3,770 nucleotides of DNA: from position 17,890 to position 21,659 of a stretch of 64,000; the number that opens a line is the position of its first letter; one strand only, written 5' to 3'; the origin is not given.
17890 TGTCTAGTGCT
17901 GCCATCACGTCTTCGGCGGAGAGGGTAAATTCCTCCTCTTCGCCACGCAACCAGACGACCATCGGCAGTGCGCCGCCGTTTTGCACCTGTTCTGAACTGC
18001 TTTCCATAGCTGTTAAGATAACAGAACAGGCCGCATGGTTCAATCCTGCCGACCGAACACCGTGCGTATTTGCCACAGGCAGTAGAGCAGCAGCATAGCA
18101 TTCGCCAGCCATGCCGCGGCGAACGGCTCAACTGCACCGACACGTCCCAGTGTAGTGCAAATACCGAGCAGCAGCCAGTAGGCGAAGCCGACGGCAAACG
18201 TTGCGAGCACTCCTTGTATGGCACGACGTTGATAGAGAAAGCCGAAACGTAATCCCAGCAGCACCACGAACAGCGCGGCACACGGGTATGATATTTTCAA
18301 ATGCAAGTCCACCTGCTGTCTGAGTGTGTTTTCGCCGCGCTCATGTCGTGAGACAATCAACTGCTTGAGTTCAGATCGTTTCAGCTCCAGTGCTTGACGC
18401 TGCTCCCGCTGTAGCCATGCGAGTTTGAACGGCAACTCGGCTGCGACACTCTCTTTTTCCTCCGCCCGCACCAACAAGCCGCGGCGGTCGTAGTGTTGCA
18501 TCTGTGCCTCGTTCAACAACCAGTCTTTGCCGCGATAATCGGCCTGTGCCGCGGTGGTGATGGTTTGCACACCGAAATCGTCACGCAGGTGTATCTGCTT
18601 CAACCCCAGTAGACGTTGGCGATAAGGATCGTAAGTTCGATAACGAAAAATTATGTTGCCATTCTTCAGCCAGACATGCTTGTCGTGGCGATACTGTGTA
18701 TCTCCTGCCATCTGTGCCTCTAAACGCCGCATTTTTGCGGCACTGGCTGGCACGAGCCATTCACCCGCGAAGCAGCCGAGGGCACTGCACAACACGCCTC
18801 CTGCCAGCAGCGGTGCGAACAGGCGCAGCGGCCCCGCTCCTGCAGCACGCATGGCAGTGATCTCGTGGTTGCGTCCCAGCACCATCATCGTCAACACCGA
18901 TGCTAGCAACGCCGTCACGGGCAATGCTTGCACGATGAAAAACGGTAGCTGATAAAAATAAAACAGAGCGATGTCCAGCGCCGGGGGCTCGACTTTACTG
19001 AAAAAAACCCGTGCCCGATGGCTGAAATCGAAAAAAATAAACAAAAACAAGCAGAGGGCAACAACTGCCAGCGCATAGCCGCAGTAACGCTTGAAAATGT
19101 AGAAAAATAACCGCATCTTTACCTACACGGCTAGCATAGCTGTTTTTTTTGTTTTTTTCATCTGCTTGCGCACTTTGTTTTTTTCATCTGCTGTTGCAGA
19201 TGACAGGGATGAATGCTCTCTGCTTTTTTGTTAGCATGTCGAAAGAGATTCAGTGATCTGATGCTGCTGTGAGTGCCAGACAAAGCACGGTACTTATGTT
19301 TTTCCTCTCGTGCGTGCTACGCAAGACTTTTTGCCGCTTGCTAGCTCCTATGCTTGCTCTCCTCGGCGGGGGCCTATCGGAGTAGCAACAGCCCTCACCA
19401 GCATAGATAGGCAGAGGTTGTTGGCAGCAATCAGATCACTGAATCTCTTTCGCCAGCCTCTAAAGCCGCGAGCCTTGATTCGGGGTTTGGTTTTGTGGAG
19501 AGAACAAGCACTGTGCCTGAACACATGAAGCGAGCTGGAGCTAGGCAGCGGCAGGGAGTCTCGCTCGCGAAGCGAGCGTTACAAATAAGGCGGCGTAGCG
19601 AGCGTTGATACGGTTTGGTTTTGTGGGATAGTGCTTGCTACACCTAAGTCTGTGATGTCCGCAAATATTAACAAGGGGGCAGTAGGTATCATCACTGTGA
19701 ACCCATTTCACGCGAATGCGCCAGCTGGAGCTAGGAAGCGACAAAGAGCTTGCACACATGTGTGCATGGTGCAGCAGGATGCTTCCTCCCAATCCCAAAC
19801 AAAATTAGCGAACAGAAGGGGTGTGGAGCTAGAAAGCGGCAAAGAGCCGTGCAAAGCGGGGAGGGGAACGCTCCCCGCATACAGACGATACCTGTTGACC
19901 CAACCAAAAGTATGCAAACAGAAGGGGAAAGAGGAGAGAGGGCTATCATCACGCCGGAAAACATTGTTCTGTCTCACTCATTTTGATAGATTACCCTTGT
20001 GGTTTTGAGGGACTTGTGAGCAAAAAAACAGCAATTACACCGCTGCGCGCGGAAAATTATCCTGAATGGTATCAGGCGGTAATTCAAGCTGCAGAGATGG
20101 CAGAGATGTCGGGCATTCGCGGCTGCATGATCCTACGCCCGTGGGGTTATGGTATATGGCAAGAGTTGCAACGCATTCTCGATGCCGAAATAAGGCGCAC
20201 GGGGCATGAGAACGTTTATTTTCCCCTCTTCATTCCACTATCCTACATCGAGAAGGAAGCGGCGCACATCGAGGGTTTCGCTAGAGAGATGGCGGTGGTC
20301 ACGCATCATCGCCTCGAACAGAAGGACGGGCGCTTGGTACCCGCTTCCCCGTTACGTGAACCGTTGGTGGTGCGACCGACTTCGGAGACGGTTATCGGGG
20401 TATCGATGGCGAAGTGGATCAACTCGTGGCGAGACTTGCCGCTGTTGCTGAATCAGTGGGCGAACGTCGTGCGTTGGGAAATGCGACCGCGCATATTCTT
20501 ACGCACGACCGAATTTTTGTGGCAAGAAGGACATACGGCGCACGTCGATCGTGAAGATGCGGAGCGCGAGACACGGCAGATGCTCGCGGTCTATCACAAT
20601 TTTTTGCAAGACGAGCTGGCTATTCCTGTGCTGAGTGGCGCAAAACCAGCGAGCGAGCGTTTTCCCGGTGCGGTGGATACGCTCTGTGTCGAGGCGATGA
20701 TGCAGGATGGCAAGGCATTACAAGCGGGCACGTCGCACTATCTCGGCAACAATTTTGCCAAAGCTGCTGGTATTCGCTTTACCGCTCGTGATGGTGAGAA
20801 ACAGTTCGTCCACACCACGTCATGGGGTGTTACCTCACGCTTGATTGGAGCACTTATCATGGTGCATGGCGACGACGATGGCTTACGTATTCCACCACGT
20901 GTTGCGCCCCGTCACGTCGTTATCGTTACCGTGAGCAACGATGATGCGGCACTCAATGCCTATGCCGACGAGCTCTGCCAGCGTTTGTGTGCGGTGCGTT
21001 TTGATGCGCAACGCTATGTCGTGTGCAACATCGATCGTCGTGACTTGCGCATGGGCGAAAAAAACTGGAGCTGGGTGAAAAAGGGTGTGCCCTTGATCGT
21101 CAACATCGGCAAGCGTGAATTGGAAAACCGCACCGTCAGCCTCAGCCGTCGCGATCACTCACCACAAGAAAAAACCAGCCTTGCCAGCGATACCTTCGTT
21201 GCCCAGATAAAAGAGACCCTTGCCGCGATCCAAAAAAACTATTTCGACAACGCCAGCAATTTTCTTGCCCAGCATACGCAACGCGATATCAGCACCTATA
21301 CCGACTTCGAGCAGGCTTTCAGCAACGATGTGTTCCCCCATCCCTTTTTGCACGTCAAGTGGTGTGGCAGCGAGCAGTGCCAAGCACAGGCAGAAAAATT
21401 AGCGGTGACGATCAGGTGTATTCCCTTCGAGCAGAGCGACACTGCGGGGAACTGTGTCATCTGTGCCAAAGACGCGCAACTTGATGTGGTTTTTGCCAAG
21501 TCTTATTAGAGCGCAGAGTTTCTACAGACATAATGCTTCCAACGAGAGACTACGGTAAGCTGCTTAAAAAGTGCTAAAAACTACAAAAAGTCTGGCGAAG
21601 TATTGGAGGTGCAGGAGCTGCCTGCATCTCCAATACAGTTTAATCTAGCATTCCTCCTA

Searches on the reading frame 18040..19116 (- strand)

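Call 50: search_protein_families(library=pfam, proteins=[window:18040-19116:-], max_evalue=0.001)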
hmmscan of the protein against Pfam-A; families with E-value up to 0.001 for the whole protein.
window:18040-19116:- (358 aa): 1 family
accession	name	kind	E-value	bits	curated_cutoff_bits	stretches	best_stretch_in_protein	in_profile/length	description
PF03739.19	LptF_LptG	-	1.1e-69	235.6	27.9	1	6-350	2-351/353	Lipopolysaccharide export system permease LptF/LptG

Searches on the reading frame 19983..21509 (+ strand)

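Call 50: search_protein_families(library=pfam, proteins=[window:19983-21509:+], max_evalue=0.001)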
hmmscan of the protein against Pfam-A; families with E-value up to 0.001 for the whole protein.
window:19983-21509:+ (508 aa): 3 families
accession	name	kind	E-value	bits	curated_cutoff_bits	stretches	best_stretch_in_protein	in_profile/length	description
PF00587.30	tRNA-synt_2b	-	1.7e-14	54.7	29.3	1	125-292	8-176/179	tRNA synthetase class II core domain (G, H, P, S and T)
PF09180.16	ProRS-C_1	-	1.4e-13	51.2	31.5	1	453-508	11-71/71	Prolyl-tRNA synthetase, C-terminal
PF03129.25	HGTP_anticodon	-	3.7e-13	49.9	21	1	311-411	1-93/94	Anticodon binding domain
